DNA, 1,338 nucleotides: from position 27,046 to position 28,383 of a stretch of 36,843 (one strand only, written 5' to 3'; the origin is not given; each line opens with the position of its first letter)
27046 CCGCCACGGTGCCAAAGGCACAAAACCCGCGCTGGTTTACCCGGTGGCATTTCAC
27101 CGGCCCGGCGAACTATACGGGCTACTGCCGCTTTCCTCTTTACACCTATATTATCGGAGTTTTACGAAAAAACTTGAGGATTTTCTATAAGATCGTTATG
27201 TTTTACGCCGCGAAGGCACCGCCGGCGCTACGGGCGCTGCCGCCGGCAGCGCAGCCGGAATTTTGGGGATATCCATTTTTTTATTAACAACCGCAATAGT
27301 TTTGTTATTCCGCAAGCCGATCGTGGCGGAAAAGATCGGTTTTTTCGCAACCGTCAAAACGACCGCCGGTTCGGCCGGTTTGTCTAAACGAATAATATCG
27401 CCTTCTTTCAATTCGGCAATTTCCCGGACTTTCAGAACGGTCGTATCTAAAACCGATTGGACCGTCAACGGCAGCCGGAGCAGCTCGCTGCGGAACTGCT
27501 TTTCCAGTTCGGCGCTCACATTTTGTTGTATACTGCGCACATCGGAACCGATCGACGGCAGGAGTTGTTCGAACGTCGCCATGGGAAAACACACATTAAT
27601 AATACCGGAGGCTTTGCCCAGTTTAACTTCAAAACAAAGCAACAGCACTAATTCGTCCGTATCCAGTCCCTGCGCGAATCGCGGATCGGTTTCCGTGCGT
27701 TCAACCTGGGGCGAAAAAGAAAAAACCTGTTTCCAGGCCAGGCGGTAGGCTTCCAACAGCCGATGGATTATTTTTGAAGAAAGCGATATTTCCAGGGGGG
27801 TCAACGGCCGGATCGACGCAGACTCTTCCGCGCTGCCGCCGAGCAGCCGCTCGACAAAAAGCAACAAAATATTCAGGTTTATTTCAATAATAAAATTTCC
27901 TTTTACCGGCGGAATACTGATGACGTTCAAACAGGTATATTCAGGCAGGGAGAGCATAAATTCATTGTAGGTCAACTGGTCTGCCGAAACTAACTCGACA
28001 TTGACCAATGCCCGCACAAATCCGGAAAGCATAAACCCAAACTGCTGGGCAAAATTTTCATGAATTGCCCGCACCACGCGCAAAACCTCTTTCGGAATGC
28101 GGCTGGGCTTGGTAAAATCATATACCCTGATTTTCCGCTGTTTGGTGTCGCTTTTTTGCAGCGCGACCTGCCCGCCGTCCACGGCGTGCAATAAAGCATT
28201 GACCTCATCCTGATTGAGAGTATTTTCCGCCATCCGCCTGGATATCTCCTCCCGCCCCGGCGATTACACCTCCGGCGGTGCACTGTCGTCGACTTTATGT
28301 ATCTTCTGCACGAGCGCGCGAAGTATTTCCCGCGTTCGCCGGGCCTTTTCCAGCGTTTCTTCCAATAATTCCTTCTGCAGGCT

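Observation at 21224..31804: CheA-less phosphorelay fused to the flagellar switch: 12-gene minus-strand cluster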

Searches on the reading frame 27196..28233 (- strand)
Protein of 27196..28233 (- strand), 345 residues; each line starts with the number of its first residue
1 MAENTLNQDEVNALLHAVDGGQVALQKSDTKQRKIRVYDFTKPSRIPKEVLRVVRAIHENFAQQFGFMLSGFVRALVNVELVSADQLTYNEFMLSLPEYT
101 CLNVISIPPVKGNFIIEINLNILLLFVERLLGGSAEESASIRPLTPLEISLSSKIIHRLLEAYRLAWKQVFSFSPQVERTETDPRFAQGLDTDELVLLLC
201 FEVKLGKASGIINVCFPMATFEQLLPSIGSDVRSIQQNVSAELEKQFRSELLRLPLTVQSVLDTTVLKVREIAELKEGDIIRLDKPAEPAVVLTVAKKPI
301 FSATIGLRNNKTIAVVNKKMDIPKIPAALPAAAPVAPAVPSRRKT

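Call 4: search_protein_families(library=pfam, proteins=[window:27196-28233:-], max_evalue=0.01)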
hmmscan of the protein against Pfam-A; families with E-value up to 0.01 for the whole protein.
window:27196-28233:- (345 aa): 2 families
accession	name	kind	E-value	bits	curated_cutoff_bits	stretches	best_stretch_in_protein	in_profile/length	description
PF02154.20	FliM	-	2.2e-45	155.4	27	1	38-226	1-190/192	Flagellar motor switch protein FliM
PF01052.25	FliMN_C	-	7e-15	55.2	23.8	1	250-316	2-68/73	Type III flagellar switch regulator (C-ring) FliN C-term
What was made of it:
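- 27196..28233 (-): FliM, the flagellar switch protein, with the N-terminal CheY-P-binding peptide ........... Pfam FliM E 2.2e-45 plus FliMN_C (call 4).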

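Call 8: find_encoding_contigs(protein=window:27196-28233:-, flank=10000, max_places=10)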
Protein window:27196-28233:- (345 aa): no gene with exactly this product is on record in the collection.
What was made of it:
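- Tried and rejected: An exact look-up of the window's FliM found no other contig (call 8).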

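Call 10: find_related_loci(query=window:27196-28233:-, collection=genome_contigs, flank=10000)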
Query window:27196-28233:- (345 aa) in genome_contigs; peptide patterns used: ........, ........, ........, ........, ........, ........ (x = any residue, [..] = any of these).
600 stretches matched a pattern (row limit reached: there are more); 28 encode a relative of the query (tblastn E <= 1e-3); 28 distinct loci.
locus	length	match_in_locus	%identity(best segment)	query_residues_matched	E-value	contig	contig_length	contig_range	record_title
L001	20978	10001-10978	36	4-324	1e-57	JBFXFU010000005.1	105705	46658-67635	MAG: Sulfuricurvum sp. isolate CA_2019_TPIn_147 NODE_693_length_105705_cov_25.885374_TPIn, whole genome shotgun sequence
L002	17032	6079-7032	31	4-316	2e-57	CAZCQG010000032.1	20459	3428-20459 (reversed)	MAG TPA_asm: uncultured Campylobacterales bacterium isolate SRP304446_co1_130 genome assembly, contig: NODE_1811_length_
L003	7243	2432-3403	34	4-315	1e-56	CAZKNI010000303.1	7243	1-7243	MAG TPA_asm: uncultured Phycisphaerae bacterium isolate binchicken_co219_358 genome assembly, contig: k141_554892, whole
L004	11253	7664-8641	35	4-324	8e-56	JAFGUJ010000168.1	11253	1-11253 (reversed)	MAG: Campylobacterales bacterium isolate ZodW_maxbin.169 k87_14068101, whole genome shotgun sequence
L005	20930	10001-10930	37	4-308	7e-56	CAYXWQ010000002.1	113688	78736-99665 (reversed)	MAG TPA_asm: uncultured Sulfuricurvum sp. isolate SRP192927_co3_268 genome assembly, contig: NODE_193_length_113688_cov_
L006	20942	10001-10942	32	6-311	1e-50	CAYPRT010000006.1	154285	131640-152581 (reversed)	MAG TPA_asm: uncultured Hyphomicrobiales bacterium isolate binchicken_co30_98 genome assembly, contig: NODE_119_length_1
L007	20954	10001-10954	33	1-311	7e-51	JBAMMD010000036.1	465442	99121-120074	MAG: Candidatus Kapaibacterium sp. isolate MAG22 ExploCarb_3808S_S2_2_length_465442_cov_15, whole genome shotgun sequenc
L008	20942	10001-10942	31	6-311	3e-48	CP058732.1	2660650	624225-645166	MAG: Candidatus Kapaibacterium sp. isolate Ch6 chromosome, complete genome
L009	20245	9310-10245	33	1-311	4e-47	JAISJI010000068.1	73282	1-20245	MAG: Ignavibacteria bacterium isolate Hs463_bin107 k119_2649659, whole genome shotgun sequence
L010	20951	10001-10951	30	2-318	4e-44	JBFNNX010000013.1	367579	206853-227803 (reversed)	MAG: Candidatus Thiodiazotropha sp. isolate ctemesantah040_SYM1 c_000000000004, whole genome shotgun sequence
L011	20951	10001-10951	30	2-318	2e-43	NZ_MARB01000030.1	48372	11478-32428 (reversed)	Candidatus Thiodiazotropha endolucinida strain COS CODIS_contig000030, whole genome shotgun sequence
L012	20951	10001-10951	30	2-318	4e-43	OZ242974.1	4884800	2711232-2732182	MAG: Candidatus Thiodiazotropha sp. isolate c44e5f9e-6b63-43a9-822d-80879a7fa0b5 genome assembly, chromosome: 1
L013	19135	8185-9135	29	2-318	1e-42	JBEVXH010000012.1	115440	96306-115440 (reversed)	MAG: Candidatus Thiodiazotropha sp. isolate CTENA5 L149 c_000000000012, whole genome shotgun sequence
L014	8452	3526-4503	27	6-313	8e-40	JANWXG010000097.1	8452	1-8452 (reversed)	MAG: bacterium isolate SKYG40 NODE_97_length_8452_cov_9.218866, whole genome shotgun sequence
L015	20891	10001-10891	28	27-321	8e-40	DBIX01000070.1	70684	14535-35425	MAG TPA_asm: Cyanobacteria bacterium UBA791 UBA791_contig_2607, whole genome shotgun sequence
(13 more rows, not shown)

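Call 11: find_homologous_proteins(query=window:27196-28233:-, max_evalue=1e-20)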
Query window:27196-28233:- (345 aa): 10 proteins with E <= 1e-20 among 8000 candidates.
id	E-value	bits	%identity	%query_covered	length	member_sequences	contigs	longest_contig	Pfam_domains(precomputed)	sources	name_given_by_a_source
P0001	5.6e-217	737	100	100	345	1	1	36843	PF01052.26,PF02154.22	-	-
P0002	4.8e-92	327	48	93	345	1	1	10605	PF01052.26,PF02154.22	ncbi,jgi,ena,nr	ncbi:MAG: flagellar motor switch protein FliM [Candidatus Omnitrophota bacterium]|nr:MAG: flagellar 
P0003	1.3e-87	312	46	92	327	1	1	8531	PF01052.26,PF02154.22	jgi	jgi:flagellar motor switch protein FliM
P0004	1.3e-86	309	49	89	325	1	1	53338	PF01052.26,PF02154.22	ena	-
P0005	6.7e-86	307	45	92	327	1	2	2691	PF01052.26,PF02154.22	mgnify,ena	mgnify:CR=1 FL=1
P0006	2.4e-85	305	46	92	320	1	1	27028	PF01052.26,PF02154.22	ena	-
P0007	3.0e-82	295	45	92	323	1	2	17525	PF01052.26,PF02154.22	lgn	-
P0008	4.5e-81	291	45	93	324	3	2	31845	PF01052.26,PF02154.22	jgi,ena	-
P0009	7.7e-44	168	32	83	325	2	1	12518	PF01052.26,PF02154.22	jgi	jgi:flagellar motor switch protein FliM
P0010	4.6e-41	159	30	90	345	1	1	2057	PF01052.26,PF02154.22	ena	-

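Call 12: find_encoding_contigs(protein=P0004, flank=10000, max_places=2)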
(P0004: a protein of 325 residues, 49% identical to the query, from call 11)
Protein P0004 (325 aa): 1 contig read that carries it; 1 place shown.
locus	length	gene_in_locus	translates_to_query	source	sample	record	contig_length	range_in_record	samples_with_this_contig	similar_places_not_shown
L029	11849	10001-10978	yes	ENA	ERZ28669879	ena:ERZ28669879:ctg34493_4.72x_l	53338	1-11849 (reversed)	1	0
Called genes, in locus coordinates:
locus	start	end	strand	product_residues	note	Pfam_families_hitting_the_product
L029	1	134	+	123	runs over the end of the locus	-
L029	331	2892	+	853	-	-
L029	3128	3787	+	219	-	PF01797:Y1_Tnp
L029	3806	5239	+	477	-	-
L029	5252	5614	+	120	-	PF06271:RDD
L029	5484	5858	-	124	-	-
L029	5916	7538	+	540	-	PF00702:Hydrolase, PF08282:Hydrolase_3 (faint), PF13419:HAD_2, PF02358:Trehalose_PPase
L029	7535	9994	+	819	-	PF03636:Glyco_hydro_65N, PF03632:Glyco_hydro_65m, PF03633:Glyco_hydro_65C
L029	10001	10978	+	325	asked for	PF02154:FliM, PF01052:FliMN_C (weak)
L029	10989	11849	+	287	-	?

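Call 13: find_encoding_contigs(protein=P0008, flank=10000, max_places=2)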
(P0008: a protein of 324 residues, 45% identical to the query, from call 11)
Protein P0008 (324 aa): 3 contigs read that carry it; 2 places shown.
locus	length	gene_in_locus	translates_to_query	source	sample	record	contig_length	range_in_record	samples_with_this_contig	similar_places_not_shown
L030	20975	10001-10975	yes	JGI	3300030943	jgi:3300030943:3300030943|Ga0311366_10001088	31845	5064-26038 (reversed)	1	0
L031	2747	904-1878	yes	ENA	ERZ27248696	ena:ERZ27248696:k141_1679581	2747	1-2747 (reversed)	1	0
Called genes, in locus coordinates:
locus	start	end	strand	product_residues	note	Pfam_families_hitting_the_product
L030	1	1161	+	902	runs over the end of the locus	PF26783:DUF8255 (weak)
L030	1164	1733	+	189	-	-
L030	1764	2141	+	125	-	PF05656:DUF805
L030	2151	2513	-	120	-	PF13380:CoA_binding_2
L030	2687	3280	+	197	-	PF03923:Lipoprotein_16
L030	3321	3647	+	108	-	PF13146:TRL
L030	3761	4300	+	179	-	-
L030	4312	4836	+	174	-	-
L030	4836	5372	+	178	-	-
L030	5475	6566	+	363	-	PF00072:Response_reg, PF07536:HWE_HK, PF07568:HisKA_2, PF02518:HATPase_c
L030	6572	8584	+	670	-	PF00672:HAMP, PF00989:PAS, PF08448:PAS_4 (weak), PF13426:PAS_9 (weak), PF00512:HisKA, PF02518:HATPase_c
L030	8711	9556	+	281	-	PF21305:type_II_gspD_N0 (weak), PF07660:STN (weak), PF03958:Secretin_N (weak), PF13103:TonB_2 (weak)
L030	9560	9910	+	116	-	-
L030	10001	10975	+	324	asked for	PF02154:FliM, PF01052:FliMN_C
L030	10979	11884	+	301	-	PF01052:FliMN_C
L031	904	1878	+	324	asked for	PF02154:FliM, PF01052:FliMN_C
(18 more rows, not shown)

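Call 14: find_encoding_contigs(protein=P0006, flank=10000, max_places=2)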
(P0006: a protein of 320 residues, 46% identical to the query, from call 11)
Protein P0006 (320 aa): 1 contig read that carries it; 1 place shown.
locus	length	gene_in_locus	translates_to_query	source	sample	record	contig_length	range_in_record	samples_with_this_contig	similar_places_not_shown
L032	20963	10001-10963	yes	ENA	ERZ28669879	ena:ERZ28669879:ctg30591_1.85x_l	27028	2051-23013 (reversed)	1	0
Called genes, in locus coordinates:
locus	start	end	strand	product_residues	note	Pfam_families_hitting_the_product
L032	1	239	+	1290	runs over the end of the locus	-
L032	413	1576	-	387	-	PF13173:AAA_14, PF13635:DUF4143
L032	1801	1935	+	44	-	-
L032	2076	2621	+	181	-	-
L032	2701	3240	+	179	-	-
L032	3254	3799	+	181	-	-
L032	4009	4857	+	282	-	PF07660:STN (weak), PF03958:Secretin_N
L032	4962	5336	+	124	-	-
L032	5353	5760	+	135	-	-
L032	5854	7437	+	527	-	PF00702:Hydrolase, PF08282:Hydrolase_3 (faint), PF13419:HAD_2, PF02358:Trehalose_PPase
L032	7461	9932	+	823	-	PF03636:Glyco_hydro_65N, PF03632:Glyco_hydro_65m, PF03633:Glyco_hydro_65C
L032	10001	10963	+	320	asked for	PF02154:FliM, PF01052:FliMN_C (weak)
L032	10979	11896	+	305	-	PF01052:FliMN_C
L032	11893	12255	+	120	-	PF00072:Response_reg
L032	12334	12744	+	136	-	PF13690:CheX, PF04509:CheC (weak)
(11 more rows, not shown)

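Call 16: find_related_loci(query=A1, collection=metagenome_contigs, flank=10000)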
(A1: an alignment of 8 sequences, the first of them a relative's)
Query A1 (345 aa) in metagenome_contigs; peptide patterns used: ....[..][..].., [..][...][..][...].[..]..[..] (x = any residue, [..] = any of these).
600 stretches matched a pattern (row limit reached: there are more); 442 encode a relative of the query (tblastn E <= 1e-3); the best 80 are kept; 80 distinct loci.
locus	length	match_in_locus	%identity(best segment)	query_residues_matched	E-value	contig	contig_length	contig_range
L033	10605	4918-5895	48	1-322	6e-96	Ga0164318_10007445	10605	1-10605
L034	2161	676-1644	45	1-321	2e-91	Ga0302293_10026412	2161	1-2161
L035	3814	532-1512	36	4-321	3e-61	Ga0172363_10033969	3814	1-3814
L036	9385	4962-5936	33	4-318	8e-61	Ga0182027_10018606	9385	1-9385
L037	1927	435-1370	36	4-309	6e-62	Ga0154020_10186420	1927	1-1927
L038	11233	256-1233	33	4-318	1e-58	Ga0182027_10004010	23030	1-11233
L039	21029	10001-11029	31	4-328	2e-58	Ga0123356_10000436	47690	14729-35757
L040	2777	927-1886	33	4-311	2e-58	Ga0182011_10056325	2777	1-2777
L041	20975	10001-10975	35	1-315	3e-58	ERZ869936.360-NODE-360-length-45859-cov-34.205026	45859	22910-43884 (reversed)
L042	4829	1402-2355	32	4-307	1e-57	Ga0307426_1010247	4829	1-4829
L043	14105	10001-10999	32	4-320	2e-57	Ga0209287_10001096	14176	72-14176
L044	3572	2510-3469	32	4-311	2e-57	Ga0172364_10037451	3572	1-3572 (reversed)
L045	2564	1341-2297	33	6-311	8e-58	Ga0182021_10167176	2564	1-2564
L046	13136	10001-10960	32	1-311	4e-57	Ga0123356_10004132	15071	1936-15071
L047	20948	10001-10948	33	4-311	6e-57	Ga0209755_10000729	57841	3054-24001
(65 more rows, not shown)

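Call 23: search_protein_families(library=pfam, proteins=[L033:8038-10605:+, L033:164-2419:+, L033:2734-3168:+, L033:3516-4409:+, L033:5903-6826:+], max_evalue=0.001)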
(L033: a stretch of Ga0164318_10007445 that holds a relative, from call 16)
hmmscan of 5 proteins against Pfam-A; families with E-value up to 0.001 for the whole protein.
L033:8038-10605:+ (856 aa): 4 families
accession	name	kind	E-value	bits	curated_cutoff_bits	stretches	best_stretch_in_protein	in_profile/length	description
PF01627.28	Hpt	-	1.1e-26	93.3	24.6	2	298-390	1-82/84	Hpt domain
PF02518.31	HATPase_c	-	3.7e-19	69.6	26.4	1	611-748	4-110/111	Histidine kinase-, DNA gyrase B-, and HSP90-like ATPase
PF02895.20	H-kinase_dim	-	7.2e-14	52.4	23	1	501-563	1-68/68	Signal transducing histidine kinase, homodimeric domain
PF01584.24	CheW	-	1.8e-13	50.7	23.5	1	754-853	2-102/138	CheW-like domain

L033:164-2419:+ (751 aa): 3 families
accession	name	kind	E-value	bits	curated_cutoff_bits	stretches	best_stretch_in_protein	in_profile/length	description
PF00873.25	ACR_tran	-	9.2e-160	533.9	28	1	2-722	290-1020/1021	AcrB/AcrD/AcrF family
PF03176.21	MMPL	-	4.8e-15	55.8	20.5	2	562-737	141-316/333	MMPL family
PF02355.23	SecD_SecF_C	-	9.3e-08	32.1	20.5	1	567-720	34-184/189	Protein export membrane protein SecD/SecF, C-terminal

L033:2734-3168:+ (144 aa): 1 family
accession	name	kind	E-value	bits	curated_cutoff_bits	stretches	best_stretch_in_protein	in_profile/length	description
PF02643.20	DUF192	-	4.6e-29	100.8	27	1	40-142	3-96/96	Uncharacterized ACR, COG1430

L033:3516-4409:+ (297 aa): 1 family
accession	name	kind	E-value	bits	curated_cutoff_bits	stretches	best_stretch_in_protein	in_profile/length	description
PF08902.16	DUF1848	-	3.2e-92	309.5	30.5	1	8-275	1-262/262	Domain of unknown function (DUF1848)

L033:5903-6826:+ (307 aa): 2 families
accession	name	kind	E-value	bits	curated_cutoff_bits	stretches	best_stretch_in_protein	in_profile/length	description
PF01052.25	FliMN_C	-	1e-09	38.6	23.8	1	237-305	3-71/73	Type III flagellar switch regulator (C-ring) FliN C-term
PF13690.11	CheX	-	1.1e-06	29.1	27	0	14-58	39-79/94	Chemotaxis phosphatase CheX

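Call 26: search_protein_families(library=ncbifam, proteins=[window:27196-28233:-], max_evalue=0.001)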
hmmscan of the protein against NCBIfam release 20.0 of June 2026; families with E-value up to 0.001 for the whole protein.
window:27196-28233:- (345 aa): 6 families
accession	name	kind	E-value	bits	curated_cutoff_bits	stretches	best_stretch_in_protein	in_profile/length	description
TIGR01397.1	fliM_switch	equivalog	5.5e-76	255.7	219.6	1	5-313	2-312/320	flagellar motor switch protein FliM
NF005194.1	PRK06666.1-5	equivalog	1.9e-23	83.2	206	1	4-312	3-318/327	flagellar motor switch protein FliM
NF005995.1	PRK08119.1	equivalog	9.5e-07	28.6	218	1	244-300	294-350/376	flagellar motor switch phosphatase FliY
TIGR02480.1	fliN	equivalog_domain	4.6e-05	23.2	84.05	1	251-305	5-59/77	flagellar motor switch protein FliN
NF006273.1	PRK08433.1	equivalog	0.00024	21.3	114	1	238-298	6-65/100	flagellar motor switch protein FliN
TIGR02551.1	SpaO_YscQ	equivalog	0.00083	19.4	100.8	0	239-295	122-276/300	type III secretion system cytoplasmic ring protein SctQ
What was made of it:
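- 27196..28233 (-): NCBIfam TIGR01397 scores 255.7 bits, above its cut-off of 219.6 (call 26).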

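Call 28: find_encoding_contigs(protein=P0007, flank=10000, max_places=2)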
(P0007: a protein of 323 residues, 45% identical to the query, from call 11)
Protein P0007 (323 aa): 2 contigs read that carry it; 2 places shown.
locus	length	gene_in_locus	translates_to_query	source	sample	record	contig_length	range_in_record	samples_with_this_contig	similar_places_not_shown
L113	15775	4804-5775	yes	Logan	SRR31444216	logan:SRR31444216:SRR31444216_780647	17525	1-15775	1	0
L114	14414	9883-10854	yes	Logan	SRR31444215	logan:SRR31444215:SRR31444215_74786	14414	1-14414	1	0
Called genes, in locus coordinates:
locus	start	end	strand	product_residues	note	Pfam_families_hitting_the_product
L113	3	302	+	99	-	?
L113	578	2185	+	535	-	PF00702:Hydrolase, PF08282:Hydrolase_3 (faint), PF13419:HAD_2, PF02358:Trehalose_PPase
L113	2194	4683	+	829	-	PF03636:Glyco_hydro_65N, PF03632:Glyco_hydro_65m, PF03633:Glyco_hydro_65C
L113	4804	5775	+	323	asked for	PF02154:FliM, PF01052:FliMN_C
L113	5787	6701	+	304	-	PF01052:FliMN_C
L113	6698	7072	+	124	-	PF00072:Response_reg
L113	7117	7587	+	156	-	PF13690:CheX, PF04509:CheC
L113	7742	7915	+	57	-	-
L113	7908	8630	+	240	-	PF00460:Flg_bb_rod, PF22692:LlgE_F_G_D1, PF06429:Flg_bbr_C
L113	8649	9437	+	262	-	PF00460:Flg_bb_rod, PF22692:LlgE_F_G_D1, PF06429:Flg_bbr_C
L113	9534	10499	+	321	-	PF08666:SAF (faint), PF13144:ChapFlgA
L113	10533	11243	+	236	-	PF02107:FlgH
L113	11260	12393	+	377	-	PF02119:FlgI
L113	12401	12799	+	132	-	PF10135:Rod-binding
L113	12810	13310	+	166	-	PF05130:FlgN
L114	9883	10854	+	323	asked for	PF02154:FliM, PF01052:FliMN_C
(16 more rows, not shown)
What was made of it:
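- Three related lineages also keep cheA away from this operon (calls 13, 14, 28).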
